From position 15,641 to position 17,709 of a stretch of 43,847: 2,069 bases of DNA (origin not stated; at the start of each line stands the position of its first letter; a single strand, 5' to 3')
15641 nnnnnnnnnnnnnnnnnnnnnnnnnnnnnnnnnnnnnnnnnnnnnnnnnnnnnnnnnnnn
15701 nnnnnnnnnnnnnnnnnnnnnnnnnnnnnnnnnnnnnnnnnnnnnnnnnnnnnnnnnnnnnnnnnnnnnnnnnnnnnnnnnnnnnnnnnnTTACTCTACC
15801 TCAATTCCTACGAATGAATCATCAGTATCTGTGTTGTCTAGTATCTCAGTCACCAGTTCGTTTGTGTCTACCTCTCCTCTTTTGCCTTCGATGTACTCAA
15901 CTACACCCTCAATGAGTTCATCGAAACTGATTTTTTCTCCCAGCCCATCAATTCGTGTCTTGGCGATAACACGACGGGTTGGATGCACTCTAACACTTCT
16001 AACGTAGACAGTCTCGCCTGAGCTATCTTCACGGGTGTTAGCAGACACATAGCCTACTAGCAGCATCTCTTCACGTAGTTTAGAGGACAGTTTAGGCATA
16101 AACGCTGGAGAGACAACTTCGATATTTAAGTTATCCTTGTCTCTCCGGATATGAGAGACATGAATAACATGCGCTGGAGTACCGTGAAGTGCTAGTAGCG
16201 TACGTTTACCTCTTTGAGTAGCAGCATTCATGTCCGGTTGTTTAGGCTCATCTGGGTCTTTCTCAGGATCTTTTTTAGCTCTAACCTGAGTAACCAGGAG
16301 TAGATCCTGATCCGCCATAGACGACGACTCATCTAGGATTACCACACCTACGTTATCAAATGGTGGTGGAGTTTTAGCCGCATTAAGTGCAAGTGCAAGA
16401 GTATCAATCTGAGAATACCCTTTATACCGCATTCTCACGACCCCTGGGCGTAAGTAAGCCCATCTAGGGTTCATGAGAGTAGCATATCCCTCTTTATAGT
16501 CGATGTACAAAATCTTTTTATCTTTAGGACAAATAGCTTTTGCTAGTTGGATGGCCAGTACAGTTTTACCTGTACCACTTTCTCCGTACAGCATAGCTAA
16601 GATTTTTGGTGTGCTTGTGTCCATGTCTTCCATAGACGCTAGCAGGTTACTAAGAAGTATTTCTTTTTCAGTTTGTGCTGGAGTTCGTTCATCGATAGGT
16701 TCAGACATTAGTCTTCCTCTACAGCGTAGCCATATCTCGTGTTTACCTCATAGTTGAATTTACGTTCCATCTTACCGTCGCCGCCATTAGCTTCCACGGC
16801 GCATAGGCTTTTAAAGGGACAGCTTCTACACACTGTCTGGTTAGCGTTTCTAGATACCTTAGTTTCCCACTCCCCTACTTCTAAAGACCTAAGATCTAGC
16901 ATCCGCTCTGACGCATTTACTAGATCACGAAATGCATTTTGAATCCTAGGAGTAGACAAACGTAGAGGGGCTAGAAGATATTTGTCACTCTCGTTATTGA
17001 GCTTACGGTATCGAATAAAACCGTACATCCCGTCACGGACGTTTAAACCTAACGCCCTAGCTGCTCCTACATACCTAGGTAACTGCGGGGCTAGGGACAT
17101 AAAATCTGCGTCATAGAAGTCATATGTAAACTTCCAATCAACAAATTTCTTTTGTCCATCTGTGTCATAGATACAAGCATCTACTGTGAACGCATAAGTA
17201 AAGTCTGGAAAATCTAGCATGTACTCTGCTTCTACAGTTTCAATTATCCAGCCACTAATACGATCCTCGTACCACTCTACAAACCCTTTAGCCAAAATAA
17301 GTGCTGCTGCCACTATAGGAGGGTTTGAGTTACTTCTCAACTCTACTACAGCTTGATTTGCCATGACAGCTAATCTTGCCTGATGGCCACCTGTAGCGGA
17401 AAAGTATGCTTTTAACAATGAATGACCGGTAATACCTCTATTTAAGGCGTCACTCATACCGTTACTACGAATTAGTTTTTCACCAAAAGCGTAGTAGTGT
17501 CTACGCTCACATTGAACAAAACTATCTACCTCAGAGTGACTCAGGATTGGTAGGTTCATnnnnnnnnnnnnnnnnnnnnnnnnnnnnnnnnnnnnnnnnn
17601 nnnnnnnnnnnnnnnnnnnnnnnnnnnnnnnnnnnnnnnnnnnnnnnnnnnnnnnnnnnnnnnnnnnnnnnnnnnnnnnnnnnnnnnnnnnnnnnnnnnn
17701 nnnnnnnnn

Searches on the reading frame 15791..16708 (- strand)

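Call 11: search_protein_families(library=pfam, proteins=[window:15791-16708:-], max_evalue=0.001)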
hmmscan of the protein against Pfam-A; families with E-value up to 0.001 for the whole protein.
window:15791-16708:- (305 aa): 3 families
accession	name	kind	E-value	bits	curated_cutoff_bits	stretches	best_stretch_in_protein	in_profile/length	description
PF13479.12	AAA_24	-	4.1e-11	43.5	27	1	38-252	5-194/195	AAA domain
PF13481.12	AAA_25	-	0.00019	21.6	27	1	36-65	34-62/195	AAA domain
PF13191.12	AAA_16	-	0.00042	21.3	32.6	1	19-63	9-52/167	AAA ATPase domain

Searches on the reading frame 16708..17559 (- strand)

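Call 11: search_protein_families(library=pfam, proteins=[window:16708-17559:-], max_evalue=0.001)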
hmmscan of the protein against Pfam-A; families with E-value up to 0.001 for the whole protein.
window:16708-17559:- (283 aa): 1 family
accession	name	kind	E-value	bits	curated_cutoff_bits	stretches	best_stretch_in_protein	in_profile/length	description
PF12705.13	PDDEXK_1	-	2.4e-15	57.6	22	1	6-253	2-246/247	PD-(D/E)XK nuclease superfamily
